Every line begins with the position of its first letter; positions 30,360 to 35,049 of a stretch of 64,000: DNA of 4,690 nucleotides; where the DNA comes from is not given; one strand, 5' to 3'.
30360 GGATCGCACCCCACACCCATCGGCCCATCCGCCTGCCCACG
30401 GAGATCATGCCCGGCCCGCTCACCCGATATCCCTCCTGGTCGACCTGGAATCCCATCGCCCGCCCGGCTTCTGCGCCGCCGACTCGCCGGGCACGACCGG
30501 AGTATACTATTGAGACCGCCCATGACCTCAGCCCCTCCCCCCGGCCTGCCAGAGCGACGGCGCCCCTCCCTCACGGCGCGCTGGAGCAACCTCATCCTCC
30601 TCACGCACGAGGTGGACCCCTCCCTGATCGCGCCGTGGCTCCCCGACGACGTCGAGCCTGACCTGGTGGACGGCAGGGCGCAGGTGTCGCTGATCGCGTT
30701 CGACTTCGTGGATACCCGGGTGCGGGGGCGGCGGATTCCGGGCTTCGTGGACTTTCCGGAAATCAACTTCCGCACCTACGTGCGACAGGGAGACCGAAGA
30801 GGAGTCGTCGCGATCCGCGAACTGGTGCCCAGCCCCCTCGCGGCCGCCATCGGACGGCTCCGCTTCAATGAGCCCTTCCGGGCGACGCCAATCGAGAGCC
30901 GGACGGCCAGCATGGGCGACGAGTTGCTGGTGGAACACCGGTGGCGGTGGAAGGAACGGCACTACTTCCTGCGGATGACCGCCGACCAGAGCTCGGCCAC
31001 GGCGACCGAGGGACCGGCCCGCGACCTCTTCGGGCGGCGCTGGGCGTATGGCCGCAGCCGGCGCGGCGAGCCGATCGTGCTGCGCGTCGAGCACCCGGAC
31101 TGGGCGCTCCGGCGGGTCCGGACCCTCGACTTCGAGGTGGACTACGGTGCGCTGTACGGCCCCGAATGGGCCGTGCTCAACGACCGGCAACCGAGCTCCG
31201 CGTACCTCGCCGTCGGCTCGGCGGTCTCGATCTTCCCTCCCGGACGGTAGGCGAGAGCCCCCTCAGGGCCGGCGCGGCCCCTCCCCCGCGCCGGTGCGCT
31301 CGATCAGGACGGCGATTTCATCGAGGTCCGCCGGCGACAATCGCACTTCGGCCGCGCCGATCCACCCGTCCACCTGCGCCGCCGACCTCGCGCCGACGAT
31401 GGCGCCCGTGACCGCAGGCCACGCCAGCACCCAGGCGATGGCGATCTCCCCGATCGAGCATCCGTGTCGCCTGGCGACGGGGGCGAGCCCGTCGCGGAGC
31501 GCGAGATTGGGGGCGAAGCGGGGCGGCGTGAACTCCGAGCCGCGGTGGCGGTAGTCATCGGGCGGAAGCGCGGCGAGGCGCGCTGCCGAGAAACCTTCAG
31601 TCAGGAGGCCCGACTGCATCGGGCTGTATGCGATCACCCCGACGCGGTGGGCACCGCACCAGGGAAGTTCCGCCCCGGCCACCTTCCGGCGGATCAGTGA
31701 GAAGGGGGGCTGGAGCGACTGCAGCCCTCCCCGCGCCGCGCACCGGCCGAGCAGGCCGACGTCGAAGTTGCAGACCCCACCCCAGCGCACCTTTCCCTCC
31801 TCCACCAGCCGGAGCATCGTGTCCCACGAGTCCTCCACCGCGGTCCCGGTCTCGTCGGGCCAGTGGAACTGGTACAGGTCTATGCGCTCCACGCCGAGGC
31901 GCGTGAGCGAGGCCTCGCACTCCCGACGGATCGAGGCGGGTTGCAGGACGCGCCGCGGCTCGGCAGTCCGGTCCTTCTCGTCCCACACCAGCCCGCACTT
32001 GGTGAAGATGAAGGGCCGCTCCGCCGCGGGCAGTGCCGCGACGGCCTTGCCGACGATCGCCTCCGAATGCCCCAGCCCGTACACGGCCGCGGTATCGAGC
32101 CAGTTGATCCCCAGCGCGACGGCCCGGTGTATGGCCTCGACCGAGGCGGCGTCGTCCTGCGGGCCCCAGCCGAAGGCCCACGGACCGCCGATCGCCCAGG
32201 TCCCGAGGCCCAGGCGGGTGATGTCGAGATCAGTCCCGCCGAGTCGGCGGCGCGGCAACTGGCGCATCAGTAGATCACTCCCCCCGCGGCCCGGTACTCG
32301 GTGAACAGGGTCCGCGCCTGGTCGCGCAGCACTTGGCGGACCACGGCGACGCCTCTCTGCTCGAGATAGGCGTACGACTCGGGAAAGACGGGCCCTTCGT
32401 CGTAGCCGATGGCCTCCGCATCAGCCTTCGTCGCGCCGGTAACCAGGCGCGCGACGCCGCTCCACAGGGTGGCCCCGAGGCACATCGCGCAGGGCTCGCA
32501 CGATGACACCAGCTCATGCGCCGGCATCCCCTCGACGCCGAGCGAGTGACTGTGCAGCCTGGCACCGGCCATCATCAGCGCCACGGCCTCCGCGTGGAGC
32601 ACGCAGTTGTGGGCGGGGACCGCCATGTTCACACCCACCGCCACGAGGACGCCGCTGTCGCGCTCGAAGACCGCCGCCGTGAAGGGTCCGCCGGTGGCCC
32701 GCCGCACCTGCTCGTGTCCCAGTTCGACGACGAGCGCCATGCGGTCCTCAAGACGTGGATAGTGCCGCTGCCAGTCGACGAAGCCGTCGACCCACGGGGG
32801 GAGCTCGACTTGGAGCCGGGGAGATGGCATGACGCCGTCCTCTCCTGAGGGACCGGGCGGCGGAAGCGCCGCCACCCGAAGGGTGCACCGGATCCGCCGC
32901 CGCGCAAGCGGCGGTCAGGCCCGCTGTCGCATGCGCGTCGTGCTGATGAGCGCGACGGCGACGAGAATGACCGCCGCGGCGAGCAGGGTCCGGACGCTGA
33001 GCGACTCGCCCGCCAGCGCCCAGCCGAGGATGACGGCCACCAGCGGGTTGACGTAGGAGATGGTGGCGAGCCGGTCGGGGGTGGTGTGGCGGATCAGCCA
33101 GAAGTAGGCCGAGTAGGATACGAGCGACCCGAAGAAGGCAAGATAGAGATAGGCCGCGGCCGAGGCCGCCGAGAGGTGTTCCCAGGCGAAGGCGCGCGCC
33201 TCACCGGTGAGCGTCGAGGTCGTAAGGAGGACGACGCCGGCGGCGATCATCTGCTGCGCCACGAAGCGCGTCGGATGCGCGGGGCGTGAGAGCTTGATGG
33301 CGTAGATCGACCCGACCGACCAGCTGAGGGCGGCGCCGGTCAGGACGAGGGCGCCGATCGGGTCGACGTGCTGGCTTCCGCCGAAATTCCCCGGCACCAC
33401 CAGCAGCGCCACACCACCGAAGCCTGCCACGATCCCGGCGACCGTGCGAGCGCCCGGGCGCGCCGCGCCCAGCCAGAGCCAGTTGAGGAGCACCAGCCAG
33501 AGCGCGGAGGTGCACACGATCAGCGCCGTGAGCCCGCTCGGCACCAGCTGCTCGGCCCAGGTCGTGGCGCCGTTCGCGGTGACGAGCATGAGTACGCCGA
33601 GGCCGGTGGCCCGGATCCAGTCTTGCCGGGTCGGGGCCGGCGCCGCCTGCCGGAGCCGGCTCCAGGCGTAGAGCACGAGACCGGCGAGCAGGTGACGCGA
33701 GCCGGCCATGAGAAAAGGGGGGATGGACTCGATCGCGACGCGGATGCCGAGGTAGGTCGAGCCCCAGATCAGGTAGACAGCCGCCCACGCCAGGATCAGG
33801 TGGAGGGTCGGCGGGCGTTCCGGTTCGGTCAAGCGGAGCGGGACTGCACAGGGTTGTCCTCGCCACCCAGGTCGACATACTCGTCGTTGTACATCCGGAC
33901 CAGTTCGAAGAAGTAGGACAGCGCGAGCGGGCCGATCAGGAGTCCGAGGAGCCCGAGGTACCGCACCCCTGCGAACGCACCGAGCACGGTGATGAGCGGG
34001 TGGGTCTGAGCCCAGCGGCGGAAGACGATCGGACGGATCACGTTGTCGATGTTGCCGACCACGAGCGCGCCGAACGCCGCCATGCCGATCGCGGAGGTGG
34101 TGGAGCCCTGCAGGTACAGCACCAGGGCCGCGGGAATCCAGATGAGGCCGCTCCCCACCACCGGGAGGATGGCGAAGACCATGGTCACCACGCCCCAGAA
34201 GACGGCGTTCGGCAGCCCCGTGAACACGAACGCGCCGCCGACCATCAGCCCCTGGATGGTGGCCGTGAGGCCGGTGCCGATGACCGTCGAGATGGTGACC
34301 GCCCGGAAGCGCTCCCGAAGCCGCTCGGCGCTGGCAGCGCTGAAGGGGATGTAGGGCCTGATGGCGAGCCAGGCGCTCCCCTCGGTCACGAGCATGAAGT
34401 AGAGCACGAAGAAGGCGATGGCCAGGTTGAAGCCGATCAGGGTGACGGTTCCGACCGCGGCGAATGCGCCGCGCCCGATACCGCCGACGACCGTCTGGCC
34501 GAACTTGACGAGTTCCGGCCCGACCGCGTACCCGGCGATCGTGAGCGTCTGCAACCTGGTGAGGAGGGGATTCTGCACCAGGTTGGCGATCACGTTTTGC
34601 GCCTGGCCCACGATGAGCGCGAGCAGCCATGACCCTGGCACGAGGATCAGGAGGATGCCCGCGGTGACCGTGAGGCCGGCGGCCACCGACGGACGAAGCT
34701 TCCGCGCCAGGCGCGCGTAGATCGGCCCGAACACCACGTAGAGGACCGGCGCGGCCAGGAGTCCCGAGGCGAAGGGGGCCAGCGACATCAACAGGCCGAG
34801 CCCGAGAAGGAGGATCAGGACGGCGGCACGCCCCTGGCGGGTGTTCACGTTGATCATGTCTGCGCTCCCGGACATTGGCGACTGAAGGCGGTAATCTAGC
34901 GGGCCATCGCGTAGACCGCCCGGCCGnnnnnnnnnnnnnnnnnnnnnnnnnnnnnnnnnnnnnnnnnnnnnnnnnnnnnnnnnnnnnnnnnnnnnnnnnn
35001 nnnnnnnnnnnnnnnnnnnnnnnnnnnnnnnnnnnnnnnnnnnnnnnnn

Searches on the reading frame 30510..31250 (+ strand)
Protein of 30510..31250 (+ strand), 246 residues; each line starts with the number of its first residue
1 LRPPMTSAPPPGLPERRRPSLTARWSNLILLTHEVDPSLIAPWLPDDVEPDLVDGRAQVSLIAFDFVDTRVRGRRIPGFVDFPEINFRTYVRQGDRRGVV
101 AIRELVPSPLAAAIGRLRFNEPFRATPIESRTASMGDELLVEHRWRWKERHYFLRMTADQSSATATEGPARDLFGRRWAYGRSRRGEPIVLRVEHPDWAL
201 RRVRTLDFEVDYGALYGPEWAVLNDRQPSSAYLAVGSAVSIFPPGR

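Call 44: search_protein_families(library=pfam, proteins=[window:30510-31250:+], max_evalue=0.001)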
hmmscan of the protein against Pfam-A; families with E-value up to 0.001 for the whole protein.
window:30510-31250:+ (246 aa): 1 family
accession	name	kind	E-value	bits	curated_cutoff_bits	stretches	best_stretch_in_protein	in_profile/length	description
PF09844.14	DUF2071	-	4.5e-41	141.3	27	1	22-224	1-198/212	Uncharacterized conserved protein (COG2071)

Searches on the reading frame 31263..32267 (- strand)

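Call 44: search_protein_families(library=pfam, proteins=[window:31263-32267:-], max_evalue=0.001)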
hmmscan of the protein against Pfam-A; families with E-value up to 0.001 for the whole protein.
window:31263-32267:- (334 aa): 1 family
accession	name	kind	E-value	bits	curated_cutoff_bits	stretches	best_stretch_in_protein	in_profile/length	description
PF00248.27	Aldo_ket_red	-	2.4e-61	207.8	24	1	18-320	1-288/291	Aldo/keto reductase family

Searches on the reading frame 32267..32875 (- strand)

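Call 44: search_protein_families(library=pfam, proteins=[window:32267-32875:-], max_evalue=0.001)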
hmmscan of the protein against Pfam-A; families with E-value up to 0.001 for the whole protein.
window:32267-32875:- (202 aa): 3 families
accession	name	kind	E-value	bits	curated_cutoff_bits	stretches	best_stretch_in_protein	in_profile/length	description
PF00383.29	dCMP_cyt_deam_1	-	3.4e-11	43.4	25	1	46-147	8-101/102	Cytidine and deoxycytidylate deaminase zinc-binding region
PF14439.12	Bd3614-deam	-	3.9e-06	27.3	38.5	1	66-138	11-76/113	Bd3614-like deaminase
PF14437.12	MafB19-deam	-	0.00044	20.6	27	1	77-156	35-109/142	MafB19-like deaminase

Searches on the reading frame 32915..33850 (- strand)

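Call 44: search_protein_families(library=pfam, proteins=[window:32915-33850:-], max_evalue=0.001)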
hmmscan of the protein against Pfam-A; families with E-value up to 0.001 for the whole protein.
window:32915-33850:- (311 aa): 1 family
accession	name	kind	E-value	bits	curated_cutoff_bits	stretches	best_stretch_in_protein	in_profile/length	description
PF00892.27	EamA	-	2.1e-34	119.2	28.2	2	165-304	2-135/135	EamA-like transporter family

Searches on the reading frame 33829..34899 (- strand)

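Call 44: search_protein_families(library=pfam, proteins=[window:33829-34899:-], max_evalue=0.001)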
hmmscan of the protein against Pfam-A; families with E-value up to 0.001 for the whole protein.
window:33829-34899:- (356 aa): 1 family
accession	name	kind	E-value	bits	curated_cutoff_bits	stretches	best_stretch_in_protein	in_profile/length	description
PF01594.21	AI-2E_transport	-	1.4e-32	113.7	34.3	1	28-335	6-324/327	AI-2E family transporter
